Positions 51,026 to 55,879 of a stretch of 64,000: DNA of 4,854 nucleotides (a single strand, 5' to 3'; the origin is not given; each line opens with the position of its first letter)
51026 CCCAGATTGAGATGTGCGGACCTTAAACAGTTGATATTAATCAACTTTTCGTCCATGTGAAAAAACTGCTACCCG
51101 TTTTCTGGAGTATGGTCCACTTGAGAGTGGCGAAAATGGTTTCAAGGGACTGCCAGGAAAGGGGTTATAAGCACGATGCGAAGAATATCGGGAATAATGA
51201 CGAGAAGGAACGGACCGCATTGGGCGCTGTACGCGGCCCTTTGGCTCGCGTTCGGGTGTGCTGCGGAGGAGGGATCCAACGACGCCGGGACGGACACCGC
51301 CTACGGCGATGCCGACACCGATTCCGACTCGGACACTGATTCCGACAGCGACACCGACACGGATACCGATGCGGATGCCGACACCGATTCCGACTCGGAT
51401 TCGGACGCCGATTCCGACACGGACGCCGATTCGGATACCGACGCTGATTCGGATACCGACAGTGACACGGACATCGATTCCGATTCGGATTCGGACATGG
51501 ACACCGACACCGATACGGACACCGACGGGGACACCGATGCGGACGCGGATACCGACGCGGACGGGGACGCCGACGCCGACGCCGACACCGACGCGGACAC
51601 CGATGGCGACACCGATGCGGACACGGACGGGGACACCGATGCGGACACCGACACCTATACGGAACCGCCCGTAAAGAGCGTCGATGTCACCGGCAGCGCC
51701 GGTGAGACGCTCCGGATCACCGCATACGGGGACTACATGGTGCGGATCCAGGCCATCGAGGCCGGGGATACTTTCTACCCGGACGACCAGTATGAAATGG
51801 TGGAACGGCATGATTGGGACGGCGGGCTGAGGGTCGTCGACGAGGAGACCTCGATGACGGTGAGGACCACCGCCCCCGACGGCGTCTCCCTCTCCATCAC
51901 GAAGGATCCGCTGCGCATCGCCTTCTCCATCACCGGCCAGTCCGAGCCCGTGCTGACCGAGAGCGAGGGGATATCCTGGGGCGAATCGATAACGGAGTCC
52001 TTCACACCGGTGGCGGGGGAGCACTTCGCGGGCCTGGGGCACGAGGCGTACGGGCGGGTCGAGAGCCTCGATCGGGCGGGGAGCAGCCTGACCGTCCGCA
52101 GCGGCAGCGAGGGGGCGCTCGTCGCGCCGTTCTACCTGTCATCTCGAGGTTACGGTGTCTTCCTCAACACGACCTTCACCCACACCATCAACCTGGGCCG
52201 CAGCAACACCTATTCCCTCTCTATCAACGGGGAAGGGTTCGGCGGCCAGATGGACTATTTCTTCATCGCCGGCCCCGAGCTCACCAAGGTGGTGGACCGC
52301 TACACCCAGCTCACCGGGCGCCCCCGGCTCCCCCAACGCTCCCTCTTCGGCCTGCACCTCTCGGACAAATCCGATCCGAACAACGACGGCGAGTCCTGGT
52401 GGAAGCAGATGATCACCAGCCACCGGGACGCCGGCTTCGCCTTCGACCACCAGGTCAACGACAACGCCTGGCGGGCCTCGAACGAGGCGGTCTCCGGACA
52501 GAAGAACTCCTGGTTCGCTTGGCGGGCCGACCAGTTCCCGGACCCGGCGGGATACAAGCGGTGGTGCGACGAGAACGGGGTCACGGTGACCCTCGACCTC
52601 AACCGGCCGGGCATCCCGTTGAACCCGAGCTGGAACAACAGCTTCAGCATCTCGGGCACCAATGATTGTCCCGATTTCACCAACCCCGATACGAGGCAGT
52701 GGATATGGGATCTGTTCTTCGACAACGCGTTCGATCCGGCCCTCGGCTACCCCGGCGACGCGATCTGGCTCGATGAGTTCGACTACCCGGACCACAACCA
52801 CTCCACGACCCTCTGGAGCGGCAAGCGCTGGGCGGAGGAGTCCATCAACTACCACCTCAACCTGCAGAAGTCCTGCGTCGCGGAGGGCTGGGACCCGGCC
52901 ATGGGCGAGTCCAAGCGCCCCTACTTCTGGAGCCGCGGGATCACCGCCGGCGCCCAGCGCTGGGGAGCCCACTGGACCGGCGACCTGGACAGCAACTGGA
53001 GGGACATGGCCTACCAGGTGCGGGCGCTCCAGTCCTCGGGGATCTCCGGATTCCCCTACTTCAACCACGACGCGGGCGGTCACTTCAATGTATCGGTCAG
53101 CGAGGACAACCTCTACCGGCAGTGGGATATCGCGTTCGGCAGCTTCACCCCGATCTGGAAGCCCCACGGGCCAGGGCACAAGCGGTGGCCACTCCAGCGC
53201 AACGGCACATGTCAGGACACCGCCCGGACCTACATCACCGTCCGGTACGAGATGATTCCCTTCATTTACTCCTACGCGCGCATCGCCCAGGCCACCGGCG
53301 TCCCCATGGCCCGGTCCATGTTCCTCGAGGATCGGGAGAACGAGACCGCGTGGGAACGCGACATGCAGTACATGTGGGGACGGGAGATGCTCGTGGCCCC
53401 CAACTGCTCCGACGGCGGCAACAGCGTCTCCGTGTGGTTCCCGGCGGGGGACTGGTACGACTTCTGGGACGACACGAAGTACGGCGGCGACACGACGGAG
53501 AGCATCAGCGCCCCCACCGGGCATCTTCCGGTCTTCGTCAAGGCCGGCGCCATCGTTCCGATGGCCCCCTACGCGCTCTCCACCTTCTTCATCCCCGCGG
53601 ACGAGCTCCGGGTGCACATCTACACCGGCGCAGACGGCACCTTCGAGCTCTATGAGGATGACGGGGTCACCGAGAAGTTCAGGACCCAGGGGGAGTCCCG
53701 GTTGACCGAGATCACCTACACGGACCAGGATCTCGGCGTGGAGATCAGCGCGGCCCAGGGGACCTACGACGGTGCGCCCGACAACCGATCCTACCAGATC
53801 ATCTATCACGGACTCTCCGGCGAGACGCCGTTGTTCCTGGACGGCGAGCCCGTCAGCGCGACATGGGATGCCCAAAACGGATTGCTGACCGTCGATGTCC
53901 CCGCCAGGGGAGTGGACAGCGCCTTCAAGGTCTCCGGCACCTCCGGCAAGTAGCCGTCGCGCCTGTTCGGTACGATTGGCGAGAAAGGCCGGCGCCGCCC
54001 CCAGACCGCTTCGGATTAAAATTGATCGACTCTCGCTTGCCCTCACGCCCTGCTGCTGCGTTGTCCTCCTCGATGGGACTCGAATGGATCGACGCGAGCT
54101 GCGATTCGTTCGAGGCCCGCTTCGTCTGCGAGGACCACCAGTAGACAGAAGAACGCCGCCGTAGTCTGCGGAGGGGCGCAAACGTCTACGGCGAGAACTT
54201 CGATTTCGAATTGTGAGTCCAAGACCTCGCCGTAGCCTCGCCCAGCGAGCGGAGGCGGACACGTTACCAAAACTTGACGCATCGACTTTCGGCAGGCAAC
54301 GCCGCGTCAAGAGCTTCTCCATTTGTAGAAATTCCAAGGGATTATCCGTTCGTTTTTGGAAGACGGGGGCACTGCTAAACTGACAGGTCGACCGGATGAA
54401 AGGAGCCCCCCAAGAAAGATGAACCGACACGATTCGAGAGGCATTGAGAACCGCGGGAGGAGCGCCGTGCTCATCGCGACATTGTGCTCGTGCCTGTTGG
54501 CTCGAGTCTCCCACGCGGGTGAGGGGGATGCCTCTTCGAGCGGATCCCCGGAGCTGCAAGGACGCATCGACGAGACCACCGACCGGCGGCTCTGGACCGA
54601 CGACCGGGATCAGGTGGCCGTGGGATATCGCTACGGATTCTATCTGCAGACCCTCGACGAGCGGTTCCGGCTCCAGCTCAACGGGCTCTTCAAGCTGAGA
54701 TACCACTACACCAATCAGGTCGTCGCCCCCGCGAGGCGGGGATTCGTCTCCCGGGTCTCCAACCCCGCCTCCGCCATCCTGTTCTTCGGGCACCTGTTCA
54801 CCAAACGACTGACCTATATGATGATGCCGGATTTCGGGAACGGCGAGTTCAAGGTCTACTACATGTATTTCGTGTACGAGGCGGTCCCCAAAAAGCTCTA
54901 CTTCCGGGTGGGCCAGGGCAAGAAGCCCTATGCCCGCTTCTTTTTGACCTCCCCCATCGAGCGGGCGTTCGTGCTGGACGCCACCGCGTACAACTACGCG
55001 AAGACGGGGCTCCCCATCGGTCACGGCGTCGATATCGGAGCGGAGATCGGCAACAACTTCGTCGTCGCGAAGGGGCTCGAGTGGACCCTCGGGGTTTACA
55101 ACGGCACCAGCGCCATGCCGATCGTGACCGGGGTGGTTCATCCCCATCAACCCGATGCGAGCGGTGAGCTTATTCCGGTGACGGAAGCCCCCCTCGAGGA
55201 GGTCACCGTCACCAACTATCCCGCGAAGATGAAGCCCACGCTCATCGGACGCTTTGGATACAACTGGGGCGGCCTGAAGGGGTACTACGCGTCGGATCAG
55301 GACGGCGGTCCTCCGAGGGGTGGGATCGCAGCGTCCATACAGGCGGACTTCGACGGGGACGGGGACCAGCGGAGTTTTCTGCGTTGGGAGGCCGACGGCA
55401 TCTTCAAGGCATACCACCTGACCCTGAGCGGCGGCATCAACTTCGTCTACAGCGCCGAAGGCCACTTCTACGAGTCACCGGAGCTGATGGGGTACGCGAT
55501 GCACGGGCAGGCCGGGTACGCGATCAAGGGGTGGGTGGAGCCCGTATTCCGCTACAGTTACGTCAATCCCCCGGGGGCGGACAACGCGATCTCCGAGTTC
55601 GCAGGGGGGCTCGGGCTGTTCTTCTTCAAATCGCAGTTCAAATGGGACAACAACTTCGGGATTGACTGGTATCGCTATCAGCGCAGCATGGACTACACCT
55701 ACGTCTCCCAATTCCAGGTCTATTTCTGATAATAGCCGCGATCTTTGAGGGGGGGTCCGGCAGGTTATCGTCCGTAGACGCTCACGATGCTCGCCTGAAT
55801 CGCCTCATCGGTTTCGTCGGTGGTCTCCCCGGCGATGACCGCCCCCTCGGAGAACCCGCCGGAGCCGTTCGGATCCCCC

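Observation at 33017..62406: Array of ten lipid-anchored polysaccharide-active proteins, nine on an alternating-Asp stalk: a candidate surface enzyme-display system distinct from PULs and cellulosomes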

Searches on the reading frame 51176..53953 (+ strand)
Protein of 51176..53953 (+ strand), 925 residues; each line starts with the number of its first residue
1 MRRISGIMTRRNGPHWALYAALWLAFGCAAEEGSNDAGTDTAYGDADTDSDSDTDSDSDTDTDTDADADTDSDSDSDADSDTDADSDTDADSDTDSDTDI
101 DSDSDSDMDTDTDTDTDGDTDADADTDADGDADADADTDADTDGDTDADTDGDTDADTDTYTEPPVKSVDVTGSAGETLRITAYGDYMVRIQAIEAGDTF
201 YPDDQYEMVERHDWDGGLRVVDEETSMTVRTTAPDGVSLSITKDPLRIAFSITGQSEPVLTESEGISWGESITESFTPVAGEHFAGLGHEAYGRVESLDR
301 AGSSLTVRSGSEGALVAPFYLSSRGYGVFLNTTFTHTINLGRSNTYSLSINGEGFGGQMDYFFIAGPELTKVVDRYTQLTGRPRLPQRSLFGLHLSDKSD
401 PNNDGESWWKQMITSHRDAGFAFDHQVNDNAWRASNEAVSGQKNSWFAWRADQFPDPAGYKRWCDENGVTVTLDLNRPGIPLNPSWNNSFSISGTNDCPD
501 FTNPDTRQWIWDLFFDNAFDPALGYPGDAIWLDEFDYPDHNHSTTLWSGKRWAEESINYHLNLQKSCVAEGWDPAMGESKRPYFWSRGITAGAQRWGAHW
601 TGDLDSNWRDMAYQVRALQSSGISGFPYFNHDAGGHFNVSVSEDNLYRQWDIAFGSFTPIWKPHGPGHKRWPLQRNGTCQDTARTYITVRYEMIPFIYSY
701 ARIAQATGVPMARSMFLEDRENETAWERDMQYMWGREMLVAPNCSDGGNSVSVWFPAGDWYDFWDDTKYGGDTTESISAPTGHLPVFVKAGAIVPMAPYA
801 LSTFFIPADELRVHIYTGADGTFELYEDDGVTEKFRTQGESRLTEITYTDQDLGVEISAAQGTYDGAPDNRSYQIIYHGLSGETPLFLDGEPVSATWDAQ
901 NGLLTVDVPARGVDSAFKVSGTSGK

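Call 5: search_protein_families(library=pfam, proteins=[window:51176-53953:+], max_evalue=0.01)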
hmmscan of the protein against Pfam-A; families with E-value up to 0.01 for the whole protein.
window:51176-53953:+ (925 aa): 3 families
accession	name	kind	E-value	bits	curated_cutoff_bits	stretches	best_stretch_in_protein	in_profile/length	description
PF01055.32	Glyco_hydro_31_2nd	-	2e-42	146.1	23.5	1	383-699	1-327/328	Glycosyl hydrolases family 31 TIM-barrel domain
PF21365.3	Glyco_hydro_31_3rd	-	1.1e-23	83.9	24.4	1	708-794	1-87/87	Glycosyl hydrolase family 31 C-terminal domain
PF17137.9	DUF5110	-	4e-19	68.9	27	1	810-879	1-70/71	Domain of unknown function (DUF5110)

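Call 19: search_protein_families(library=ncbifam, proteins=[window:51176-53953:+], max_evalue=0.01)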
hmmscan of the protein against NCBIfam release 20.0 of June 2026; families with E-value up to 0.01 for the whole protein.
window:51176-53953:+ (925 aa): 8 families
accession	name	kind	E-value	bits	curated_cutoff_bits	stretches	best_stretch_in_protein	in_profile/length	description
NF007940.0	PRK10658.1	equivalog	1.7e-60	205.4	606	2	500-836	387-714/771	alpha-xylosidase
NF040948.1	alpha_gluc_MalA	equivalog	1.4e-40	139.2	800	2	579-797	390-609/627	alpha-glucosidase MalA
NF007746.0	PRK10426.1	equivalog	3.6e-30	105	553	1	500-793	377-669/683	alpha-glucosidase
NF012181.0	MSCRAMM_SdrD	exception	4.2e-20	70.9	2500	1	43-166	1203-1326/1379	MSCRAMM family adhesin SdrD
NF000535.3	MSCRAMM_SdrC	exception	6.1e-20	70.9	1700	1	44-162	788-906/963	MSCRAMM family adhesin SdrC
NF033609.2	MSCRAMM_ClfA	exception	4.1e-17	61.2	1150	1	45-159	659-773/934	MSCRAMM family adhesin clumping factor ClfA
NF033845.1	MSCRAMM_ClfB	exception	6.7e-17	60.7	999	1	36-166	670-804/871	MSCRAMM family adhesin clumping factor ClfB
NF033849.1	ser_rich_anae_1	subfamily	0.00039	17.9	650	1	38-162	240-358/1163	serine-rich protein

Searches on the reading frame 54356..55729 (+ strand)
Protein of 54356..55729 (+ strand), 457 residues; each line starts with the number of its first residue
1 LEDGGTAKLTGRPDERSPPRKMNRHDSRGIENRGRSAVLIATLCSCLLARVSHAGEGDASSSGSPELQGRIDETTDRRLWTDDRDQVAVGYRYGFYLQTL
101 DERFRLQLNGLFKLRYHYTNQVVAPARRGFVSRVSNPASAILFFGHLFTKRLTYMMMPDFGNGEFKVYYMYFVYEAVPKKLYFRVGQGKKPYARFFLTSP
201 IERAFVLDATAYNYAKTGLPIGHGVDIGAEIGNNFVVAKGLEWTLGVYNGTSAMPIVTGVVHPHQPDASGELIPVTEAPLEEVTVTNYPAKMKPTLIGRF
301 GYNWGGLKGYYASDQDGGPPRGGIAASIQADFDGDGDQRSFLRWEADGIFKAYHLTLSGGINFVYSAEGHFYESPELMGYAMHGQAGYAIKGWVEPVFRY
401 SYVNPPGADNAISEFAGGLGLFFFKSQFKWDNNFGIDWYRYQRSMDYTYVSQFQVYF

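Call 10: search_protein_families(library=pfam, proteins=[window:54356-55729:+], max_evalue=0.001)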
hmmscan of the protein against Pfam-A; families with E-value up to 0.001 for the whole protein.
window:54356-55729:+ (457 aa): 0 families

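Call 42: search_solved_structures(query=window:54356-55729:+, max_evalue=1)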
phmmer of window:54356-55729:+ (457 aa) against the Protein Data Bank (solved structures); distinct sequences matched with E-value up to 1: 1.
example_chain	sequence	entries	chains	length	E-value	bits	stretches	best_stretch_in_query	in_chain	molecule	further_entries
8jn0_A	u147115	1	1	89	0.9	11.5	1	334-366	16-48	Alpha-amylase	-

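Call 71: search_protein_families(library=ncbifam, proteins=[window:54356-55729:+], max_evalue=0.01)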
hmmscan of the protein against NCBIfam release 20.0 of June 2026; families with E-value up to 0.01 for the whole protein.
window:54356-55729:+ (457 aa): 0 families
